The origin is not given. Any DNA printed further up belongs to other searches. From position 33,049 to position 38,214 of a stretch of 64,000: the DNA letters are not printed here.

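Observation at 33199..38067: Giant single-AAA+ protein with ~1200-residue N-terminal region of unknown function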

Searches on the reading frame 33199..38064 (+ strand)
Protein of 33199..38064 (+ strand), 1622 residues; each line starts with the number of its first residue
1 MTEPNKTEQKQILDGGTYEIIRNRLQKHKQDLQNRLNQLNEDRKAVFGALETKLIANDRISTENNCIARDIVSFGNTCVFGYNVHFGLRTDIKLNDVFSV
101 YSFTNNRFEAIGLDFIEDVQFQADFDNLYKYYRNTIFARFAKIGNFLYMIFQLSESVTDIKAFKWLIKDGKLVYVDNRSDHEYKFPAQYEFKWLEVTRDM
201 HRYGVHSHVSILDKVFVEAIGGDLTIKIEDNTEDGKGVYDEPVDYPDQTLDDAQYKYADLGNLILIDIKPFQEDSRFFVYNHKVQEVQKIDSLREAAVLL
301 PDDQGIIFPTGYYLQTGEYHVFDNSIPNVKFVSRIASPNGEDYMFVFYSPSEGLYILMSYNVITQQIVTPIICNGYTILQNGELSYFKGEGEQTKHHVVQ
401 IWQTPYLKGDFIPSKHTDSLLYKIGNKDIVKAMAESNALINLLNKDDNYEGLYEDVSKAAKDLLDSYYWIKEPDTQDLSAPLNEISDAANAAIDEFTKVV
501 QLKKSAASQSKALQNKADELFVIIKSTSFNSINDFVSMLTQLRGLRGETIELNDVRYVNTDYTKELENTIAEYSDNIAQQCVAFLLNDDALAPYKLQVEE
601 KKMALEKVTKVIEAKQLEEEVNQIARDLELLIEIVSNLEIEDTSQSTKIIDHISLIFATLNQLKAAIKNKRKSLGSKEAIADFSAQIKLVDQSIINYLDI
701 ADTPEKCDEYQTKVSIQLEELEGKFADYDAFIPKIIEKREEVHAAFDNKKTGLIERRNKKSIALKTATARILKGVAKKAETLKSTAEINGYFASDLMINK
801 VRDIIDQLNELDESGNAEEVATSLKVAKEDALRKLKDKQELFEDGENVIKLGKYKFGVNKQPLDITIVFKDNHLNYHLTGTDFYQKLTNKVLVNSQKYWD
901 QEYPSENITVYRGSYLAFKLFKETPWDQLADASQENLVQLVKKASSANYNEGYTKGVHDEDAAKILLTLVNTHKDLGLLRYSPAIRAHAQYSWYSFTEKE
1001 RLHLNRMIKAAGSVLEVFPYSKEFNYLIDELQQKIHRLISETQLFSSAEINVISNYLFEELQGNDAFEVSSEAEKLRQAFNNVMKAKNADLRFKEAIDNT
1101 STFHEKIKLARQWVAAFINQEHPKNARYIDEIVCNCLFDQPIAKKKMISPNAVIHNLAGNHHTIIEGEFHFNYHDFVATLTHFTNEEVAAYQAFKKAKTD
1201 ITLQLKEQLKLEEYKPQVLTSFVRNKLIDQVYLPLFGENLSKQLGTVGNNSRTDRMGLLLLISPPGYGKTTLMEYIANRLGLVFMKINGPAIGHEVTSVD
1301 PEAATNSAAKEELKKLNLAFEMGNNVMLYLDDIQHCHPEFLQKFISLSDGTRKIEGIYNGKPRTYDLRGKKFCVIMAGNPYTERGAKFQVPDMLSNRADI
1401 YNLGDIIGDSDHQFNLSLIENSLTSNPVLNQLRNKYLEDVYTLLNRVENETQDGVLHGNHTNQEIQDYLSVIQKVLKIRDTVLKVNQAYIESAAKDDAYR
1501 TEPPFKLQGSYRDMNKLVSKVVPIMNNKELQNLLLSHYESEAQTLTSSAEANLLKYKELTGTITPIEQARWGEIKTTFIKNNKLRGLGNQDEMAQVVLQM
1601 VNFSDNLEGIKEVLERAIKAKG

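Call 5: search_protein_families(library=pfam, proteins=[window:33199-38064:+], max_evalue=0.01)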
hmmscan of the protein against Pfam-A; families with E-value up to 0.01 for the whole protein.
window:33199-38064:+ (1622 aa): 8 families
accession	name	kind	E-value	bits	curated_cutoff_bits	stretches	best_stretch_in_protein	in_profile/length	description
PF12458.13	DUF3686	-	7.2e-177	588.8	25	1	31-468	1-448/448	ATPase involved in DNA repair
PF25472.1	DUF7902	-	2.9e-26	91.9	26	1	589-673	1-85/85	Domain of unknown function (DUF7902)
PF00004.35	AAA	-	2e-07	32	21.2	1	1259-1351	1-95/131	ATPase family associated with various cellular activities (AAA)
PF07728.20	AAA_5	-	7.9e-06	26.4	22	1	1259-1384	2-126/139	AAA domain (dynein-related subfamily)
PF13401.12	AAA_22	-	7.1e-05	23.6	27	1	1256-1354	5-116/130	AAA domain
PF05496.18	RuvB_N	-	0.00012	22.4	27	1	1249-1294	26-71/159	Holliday junction DNA helicase RuvB P-loop domain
PF20720.3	nSTAND3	-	0.0065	16.6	27.2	0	1256-1279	17-40/155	Novel STAND NTPase 3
PF20362.3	DUF6657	-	0.0097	16.4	27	0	1003-1048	35-80/142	Family of unknown function (DUF6657)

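Call 6: search_protein_families(library=ncbifam, proteins=[window:33199-38064:+], max_evalue=0.01)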
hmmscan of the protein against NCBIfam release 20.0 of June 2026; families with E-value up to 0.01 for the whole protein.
window:33199-38064:+ (1622 aa): 4 families
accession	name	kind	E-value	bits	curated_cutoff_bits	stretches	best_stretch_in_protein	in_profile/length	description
NF000868.0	PRK00080.1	equivalog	6.7e-05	21.9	282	1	1249-1294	44-89/330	Holliday junction branch migration DNA helicase RuvB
TIGR00635.1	ruvB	equivalog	0.0004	19.5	299.05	1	1249-1293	23-67/305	Holliday junction branch migration DNA helicase RuvB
TIGR01243.1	CDC48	subfamily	0.0006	18.2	802.65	1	1226-1293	189-249/733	CDC48 family AAA ATPase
NF009883.0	PRK13341.1-4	equivalog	0.0022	16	668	1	1252-1291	51-90/729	AAA family ATPase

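Call 11: search_solved_structures(query=window:33199-38064:+, max_evalue=1, show_alignments=3)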
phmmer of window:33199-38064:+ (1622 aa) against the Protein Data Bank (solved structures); distinct sequences matched with E-value up to 1: 95 (the best 60 are shown).
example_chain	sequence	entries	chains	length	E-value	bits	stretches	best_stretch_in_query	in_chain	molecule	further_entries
5vc7_A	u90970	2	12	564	4.5e-05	24.4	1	1233-1294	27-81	VCP-like ATPase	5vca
5g4g_A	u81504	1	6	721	7.2e-05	23.8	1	1229-1294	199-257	VCP-LIKE ATPASE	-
5g4f_A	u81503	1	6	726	7.3e-05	23.8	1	1229-1294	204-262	VCP-LIKE ATPASE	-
7wub_D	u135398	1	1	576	0.00017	22.5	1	1257-1303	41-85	Transitional endoplasmic reticulum ATPase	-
7wub_C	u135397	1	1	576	0.00017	22.5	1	1257-1303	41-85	Transitional endoplasmic reticulum ATPase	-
6mck_A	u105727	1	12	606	0.0002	22.3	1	1257-1303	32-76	Transitional endoplasmic reticulum ATPase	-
7lmy_A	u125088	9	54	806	0.00028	21.8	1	1257-1303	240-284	Transitional endoplasmic reticulum ATPase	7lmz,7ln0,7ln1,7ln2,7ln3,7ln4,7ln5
7rlb_A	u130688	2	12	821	0.00029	21.8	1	1257-1303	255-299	Transitional endoplasmic reticulum ATPase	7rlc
7rlj_A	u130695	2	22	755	0.00034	21.6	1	1257-1303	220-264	Transitional endoplasmic reticulum ATPase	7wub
8yka_A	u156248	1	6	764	0.00035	21.5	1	1257-1303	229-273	Transitional endoplasmic reticulum ATPase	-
6chs_H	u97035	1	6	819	0.00036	21.5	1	1257-1304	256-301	Putative cell division control protein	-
5c18_A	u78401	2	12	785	0.00037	21.4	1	1257-1303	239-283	Transitional endoplasmic reticulum ATPase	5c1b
7y4w_A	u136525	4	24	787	0.00037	21.4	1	1257-1303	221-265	Transitional endoplasmic reticulum ATPase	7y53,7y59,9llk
5c19_A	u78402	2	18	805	0.00039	21.3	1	1257-1303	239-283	Transitional endoplasmic reticulum ATPase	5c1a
7bp8_A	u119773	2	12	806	0.00039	21.3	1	1257-1303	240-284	Transitional endoplasmic reticulum ATPase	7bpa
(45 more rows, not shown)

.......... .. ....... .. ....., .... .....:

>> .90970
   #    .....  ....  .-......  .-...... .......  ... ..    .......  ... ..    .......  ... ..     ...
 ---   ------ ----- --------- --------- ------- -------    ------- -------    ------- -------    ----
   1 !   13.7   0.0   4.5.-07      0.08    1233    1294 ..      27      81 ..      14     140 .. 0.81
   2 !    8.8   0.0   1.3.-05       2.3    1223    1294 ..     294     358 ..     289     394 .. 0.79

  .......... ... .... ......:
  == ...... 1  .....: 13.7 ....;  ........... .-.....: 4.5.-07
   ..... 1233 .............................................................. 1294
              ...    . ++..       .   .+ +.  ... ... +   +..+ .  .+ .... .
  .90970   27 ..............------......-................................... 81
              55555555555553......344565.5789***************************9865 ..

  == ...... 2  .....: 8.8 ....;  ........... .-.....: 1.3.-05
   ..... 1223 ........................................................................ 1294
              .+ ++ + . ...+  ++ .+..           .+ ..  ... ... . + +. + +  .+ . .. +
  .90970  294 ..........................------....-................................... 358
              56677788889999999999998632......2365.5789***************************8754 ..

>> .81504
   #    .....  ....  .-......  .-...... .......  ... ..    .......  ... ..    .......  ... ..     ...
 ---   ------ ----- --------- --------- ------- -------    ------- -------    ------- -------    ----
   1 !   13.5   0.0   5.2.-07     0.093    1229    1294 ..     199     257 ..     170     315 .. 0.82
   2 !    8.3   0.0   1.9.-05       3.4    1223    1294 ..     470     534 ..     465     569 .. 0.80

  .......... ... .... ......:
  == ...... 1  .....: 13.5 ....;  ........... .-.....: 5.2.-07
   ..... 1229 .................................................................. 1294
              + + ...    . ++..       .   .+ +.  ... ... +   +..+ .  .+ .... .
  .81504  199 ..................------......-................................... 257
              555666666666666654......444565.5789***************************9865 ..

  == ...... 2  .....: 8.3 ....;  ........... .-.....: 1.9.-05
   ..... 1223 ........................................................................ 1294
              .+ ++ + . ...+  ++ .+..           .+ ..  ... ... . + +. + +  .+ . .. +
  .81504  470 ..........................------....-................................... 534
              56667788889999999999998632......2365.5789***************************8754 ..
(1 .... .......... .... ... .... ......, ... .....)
